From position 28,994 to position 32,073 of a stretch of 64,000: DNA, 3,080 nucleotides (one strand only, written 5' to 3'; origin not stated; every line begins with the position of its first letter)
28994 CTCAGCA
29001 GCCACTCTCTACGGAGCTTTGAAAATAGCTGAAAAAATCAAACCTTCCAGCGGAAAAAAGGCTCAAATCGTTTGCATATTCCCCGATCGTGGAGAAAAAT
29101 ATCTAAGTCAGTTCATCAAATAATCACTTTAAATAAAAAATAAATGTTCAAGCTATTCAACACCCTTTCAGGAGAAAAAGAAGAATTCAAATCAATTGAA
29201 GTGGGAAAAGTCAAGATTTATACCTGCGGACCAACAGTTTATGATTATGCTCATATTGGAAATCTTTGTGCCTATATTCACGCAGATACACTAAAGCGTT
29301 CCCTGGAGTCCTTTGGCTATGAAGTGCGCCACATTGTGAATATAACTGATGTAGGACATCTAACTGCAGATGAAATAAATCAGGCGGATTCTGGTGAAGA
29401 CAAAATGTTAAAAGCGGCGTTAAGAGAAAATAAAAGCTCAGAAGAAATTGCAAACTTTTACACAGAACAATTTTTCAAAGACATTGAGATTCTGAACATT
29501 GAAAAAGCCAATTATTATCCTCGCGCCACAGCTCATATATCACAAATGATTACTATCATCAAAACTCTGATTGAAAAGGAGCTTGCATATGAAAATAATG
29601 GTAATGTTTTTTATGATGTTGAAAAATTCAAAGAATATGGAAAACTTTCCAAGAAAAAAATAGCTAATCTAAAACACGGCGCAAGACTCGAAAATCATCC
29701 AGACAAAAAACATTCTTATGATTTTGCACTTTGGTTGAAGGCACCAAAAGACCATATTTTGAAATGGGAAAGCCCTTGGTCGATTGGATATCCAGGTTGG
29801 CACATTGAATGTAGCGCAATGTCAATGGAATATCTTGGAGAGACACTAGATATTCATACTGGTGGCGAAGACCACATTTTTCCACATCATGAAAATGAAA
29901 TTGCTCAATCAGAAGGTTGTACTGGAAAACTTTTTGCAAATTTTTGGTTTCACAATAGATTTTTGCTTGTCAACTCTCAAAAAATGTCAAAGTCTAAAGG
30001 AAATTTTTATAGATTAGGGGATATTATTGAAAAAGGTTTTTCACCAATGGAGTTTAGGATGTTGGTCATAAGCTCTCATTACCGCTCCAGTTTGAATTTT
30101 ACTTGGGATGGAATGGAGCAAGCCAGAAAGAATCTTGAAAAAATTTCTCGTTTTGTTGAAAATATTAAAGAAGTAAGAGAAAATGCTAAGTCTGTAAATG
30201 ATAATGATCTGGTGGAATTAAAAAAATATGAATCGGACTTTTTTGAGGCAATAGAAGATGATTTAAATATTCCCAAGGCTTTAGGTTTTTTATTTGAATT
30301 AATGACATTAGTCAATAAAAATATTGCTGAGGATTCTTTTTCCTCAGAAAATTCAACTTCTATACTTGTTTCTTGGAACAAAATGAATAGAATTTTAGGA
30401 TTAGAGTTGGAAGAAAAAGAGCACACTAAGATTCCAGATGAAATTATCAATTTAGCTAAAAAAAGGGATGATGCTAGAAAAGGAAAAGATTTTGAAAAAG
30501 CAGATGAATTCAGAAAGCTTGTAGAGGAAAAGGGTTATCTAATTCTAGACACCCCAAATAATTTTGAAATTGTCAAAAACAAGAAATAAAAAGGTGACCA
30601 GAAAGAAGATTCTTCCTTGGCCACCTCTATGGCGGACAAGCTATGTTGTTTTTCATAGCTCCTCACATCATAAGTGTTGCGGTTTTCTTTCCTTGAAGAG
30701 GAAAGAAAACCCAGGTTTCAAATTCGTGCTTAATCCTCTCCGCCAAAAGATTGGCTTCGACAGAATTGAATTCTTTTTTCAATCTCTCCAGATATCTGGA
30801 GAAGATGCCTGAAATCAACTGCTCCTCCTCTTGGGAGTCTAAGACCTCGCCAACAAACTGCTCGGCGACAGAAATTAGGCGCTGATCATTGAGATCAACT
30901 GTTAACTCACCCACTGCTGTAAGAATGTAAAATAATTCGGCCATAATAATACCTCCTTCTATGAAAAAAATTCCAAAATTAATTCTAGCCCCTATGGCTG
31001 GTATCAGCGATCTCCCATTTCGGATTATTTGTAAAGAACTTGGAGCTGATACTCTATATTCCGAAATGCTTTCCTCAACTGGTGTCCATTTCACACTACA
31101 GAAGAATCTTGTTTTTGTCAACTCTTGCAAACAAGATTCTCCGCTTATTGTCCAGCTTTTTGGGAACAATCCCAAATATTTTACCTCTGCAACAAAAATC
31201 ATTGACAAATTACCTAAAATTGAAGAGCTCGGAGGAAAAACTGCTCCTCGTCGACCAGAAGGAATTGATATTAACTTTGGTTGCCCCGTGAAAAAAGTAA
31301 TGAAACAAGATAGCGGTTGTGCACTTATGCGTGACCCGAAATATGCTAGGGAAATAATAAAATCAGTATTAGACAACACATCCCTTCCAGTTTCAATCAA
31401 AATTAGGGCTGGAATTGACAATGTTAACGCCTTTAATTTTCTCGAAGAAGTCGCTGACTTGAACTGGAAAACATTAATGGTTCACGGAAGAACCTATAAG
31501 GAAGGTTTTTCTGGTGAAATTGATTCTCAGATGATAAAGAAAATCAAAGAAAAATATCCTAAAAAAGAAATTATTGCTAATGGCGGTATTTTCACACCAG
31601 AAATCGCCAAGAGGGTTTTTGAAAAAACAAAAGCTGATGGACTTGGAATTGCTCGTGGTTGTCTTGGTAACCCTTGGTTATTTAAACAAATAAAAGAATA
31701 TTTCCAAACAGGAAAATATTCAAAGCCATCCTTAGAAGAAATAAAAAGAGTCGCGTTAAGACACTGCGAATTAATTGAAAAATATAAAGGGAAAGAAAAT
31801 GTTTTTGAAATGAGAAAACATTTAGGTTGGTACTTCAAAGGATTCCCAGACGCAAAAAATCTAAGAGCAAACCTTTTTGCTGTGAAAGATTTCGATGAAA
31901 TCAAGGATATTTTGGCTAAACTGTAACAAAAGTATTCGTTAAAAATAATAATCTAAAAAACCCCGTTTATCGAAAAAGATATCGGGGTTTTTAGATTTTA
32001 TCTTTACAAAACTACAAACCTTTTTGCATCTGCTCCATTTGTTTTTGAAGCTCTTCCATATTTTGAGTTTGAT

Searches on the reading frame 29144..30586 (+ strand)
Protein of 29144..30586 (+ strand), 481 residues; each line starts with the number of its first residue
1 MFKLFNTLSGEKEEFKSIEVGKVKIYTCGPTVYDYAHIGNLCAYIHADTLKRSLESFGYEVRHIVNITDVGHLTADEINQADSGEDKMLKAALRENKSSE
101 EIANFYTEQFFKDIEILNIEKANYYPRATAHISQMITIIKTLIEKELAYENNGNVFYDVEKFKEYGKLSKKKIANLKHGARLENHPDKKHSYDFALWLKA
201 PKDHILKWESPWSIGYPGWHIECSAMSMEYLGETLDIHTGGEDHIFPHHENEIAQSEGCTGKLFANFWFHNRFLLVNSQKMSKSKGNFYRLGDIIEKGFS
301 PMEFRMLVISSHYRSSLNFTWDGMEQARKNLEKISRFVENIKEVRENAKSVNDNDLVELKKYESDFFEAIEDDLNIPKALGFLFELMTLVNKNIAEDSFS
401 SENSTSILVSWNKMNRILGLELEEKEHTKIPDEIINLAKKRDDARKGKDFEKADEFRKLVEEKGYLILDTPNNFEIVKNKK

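Call 10: search_protein_families(library=ncbifam, proteins=[window:29144-30586:+])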
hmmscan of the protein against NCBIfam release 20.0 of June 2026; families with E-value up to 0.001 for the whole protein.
window:29144-30586:+ (481 aa): 11 families
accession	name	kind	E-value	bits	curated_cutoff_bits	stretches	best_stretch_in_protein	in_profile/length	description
NF011108.0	PRK14536.1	equivalog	6.1e-144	480.4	780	1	2-473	3-484/490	cysteine--tRNA ligase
TIGR00435.1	cysS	equivalog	3.9e-138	461.4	340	1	2-474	1-461/466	cysteine--tRNA ligase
NF011107.0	PRK14534.1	equivalog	2.7e-106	356.5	744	1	2-473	3-475/481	cysteine--tRNA ligase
TIGR03447.1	mycothiol_MshC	equivalog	8.5e-57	192.8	485.1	1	3-399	19-394/411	cysteine--1-D-myo-inosityl 2-amino-2-deoxy-alpha-D-glucopyranoside ligase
TIGR00398.1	metG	equivalog_domain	6.8e-11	41.6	336.35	2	34-205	12-171/530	methionine--tRNA ligase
NF001100.0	PRK00133.1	equivalog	1.6e-10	40.2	587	2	270-373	320-422/676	methionine--tRNA ligase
NF008957.0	PRK12300.1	subfamily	7.1e-09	34.2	677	1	271-371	617-719/946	leucine--tRNA ligase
NF009687.0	PRK13208.1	equivalog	2.1e-07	29.5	738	1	276-362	530-620/801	valine--tRNA ligase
TIGR00395.1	leuS_arch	equivalog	2.7e-06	25.7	648.5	1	271-355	611-694/938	leucine--tRNA ligase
TIGR00392.1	ileS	equivalog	1.1e-05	23.8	621.4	1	277-362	608-699/861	isoleucine--tRNA ligase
TIGR00396.1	leuS_bact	equivalog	0.00019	19.7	548.4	1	273-419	598-751/843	leucine--tRNA ligase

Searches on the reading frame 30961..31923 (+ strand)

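Call 10: search_protein_families(library=ncbifam, proteins=[window:30961-31923:+])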
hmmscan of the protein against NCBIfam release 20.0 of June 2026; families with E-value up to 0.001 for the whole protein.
window:30961-31923:+ (321 aa): 8 families
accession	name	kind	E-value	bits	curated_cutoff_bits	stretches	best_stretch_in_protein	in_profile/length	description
TIGR00737.1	nifR3_yhdG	equivalog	1.8e-82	277.1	293.3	1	6-320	9-313/319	tRNA dihydrouridine synthase DusB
NF008774.0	PRK11815.1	equivalog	1.3e-35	123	269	1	5-307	13-309/337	tRNA dihydrouridine(20/20a) synthase DusA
TIGR00742.1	yjbN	subfamily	1.1e-27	97.3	397.2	1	6-307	2-297/318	tRNA dihydrouridine(20/20a) synthase DusA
NF007838.0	PRK10550.1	equivalog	4.1e-21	75.3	395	1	100-318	90-307/312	tRNA dihydrouridine(16) synthase DusC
NF005574.0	PRK07259.1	equivalog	7.9e-07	28.3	269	1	32-156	69-175/304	dihydroorotate dehydrogenase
NF006183.0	PRK08318.1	equivalog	6.4e-06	25.2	335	1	100-156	128-183/422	NAD-dependent dihydropyrimidine dehydrogenase subunit PreA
TIGR01037.2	pyrD_sub1_fam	subfamily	0.00015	20.9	270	1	56-156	85-172/300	dihydroorotate dehydrogenase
TIGR03997.1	mycofact_OYE_2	equivalog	0.00047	18.7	793.15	0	148-246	234-329/645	mycofactocin system FadH/OYE family oxidoreductase 2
